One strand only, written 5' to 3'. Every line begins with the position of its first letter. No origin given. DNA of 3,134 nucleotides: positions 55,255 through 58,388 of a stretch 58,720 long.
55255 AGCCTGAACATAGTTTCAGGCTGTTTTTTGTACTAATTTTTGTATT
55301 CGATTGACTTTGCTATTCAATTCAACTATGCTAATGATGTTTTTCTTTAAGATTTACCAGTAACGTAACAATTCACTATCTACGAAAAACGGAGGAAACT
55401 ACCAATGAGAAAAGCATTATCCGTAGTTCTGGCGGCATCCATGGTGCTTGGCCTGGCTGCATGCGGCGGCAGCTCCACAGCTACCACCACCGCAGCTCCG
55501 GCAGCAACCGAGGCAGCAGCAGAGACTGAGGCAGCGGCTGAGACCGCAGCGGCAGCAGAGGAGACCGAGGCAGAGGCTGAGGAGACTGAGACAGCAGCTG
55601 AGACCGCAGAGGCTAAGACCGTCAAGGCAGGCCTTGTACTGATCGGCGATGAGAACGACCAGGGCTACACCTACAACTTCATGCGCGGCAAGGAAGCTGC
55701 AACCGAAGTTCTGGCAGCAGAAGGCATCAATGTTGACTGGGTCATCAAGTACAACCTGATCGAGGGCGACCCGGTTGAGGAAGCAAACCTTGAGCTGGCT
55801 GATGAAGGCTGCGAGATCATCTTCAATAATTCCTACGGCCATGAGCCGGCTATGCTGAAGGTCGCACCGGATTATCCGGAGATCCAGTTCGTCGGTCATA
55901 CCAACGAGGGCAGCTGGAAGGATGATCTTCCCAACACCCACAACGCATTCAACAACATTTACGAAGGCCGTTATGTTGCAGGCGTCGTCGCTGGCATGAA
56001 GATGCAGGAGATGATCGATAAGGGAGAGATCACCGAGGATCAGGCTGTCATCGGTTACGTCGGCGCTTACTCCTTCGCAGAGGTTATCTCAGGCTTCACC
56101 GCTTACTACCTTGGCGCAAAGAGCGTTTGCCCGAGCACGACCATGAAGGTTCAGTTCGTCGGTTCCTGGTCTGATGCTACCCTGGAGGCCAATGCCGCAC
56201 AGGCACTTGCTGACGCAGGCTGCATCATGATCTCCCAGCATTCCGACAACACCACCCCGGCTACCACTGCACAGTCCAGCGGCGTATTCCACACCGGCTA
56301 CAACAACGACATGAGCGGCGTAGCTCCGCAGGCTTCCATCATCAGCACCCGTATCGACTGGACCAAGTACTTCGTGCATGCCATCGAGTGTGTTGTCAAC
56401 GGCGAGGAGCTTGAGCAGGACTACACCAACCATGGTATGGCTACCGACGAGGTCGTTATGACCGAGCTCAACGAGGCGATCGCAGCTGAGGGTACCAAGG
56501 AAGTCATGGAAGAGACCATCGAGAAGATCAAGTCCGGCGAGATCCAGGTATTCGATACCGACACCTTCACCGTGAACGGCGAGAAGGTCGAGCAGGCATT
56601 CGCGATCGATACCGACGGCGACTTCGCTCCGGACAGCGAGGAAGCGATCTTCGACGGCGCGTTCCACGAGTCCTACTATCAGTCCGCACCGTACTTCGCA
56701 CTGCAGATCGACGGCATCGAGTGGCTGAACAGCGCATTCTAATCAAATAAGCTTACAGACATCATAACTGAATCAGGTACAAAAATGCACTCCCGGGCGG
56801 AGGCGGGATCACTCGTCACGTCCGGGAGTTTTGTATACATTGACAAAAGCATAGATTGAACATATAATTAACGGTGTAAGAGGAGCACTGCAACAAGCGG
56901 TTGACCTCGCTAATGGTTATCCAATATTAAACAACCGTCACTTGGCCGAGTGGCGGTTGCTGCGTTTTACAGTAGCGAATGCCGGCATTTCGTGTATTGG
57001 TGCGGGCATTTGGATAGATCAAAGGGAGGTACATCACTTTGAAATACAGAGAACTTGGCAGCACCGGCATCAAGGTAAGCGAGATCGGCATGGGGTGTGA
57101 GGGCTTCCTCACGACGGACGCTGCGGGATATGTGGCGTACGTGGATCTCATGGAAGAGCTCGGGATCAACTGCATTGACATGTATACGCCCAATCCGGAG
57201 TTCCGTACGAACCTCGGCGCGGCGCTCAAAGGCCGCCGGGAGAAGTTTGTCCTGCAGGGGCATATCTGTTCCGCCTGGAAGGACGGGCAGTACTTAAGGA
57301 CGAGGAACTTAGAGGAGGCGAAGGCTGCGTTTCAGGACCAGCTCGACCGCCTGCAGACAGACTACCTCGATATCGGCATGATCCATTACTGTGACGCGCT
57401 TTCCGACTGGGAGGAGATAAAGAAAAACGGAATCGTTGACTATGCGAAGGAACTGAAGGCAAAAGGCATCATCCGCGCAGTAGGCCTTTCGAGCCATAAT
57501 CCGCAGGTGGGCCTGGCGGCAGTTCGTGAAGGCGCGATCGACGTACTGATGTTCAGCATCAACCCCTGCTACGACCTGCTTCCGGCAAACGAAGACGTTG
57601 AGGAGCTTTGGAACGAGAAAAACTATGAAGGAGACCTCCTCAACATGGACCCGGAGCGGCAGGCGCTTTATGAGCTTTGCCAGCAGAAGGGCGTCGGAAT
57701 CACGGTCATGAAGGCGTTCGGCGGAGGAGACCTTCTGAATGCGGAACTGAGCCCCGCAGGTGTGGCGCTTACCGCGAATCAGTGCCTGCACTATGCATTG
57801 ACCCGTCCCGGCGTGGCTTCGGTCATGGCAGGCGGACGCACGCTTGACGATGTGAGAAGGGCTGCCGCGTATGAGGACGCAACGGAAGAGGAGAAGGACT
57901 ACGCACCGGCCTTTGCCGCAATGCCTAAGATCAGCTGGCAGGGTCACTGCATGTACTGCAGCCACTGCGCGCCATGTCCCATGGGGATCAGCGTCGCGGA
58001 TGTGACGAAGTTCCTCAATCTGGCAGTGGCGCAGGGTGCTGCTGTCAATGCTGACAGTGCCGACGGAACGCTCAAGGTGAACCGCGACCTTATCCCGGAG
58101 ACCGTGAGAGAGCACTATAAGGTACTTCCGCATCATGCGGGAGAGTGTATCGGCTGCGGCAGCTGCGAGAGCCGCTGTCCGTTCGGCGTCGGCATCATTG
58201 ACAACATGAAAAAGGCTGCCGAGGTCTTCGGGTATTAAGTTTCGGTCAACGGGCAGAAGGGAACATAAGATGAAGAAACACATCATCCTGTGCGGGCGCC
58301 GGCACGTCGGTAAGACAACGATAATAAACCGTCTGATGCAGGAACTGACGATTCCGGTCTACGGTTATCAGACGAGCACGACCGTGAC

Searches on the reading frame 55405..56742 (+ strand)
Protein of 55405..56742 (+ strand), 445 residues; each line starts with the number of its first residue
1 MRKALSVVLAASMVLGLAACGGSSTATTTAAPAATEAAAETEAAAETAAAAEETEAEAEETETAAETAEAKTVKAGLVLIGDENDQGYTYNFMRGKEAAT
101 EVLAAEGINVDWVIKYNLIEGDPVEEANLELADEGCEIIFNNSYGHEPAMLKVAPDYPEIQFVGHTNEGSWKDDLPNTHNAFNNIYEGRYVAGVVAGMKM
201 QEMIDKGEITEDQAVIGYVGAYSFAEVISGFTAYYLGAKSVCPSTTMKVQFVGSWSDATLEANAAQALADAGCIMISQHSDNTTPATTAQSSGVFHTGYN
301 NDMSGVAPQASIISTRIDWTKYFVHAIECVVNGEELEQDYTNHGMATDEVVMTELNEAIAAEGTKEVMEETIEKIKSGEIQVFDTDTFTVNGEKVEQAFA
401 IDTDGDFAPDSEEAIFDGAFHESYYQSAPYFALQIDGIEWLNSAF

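Call 53: search_protein_families(library=pfam, proteins=[window:55405-56742:+], max_evalue=0.00001)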
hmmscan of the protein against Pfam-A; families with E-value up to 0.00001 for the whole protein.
window:55405-56742:+ (445 aa): 1 family
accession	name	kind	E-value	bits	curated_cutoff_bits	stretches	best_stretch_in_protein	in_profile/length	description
PF02608.20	Bmp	-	8e-23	81.3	24.1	1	73-383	2-298/301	ABC transporter substrate-binding protein PnrA-like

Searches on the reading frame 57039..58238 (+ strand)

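Call 53: search_protein_families(library=pfam, proteins=[window:57039-58238:+], max_evalue=0.00001)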
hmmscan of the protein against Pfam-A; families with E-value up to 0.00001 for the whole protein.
window:57039-58238:+ (399 aa): 3 families
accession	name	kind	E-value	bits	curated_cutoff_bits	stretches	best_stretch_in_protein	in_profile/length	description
PF00248.27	Aldo_ket_red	-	3.7e-16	59.5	24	1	27-237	17-202/291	Aldo/keto reductase family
PF13183.11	Fer4_8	-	1.7e-06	28.9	27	1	303-384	4-68/68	4Fe-4S dicluster domain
PF13187.11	Fer4_9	-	4.6e-06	27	27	0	303-382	1-49/52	4Fe-4S dicluster domain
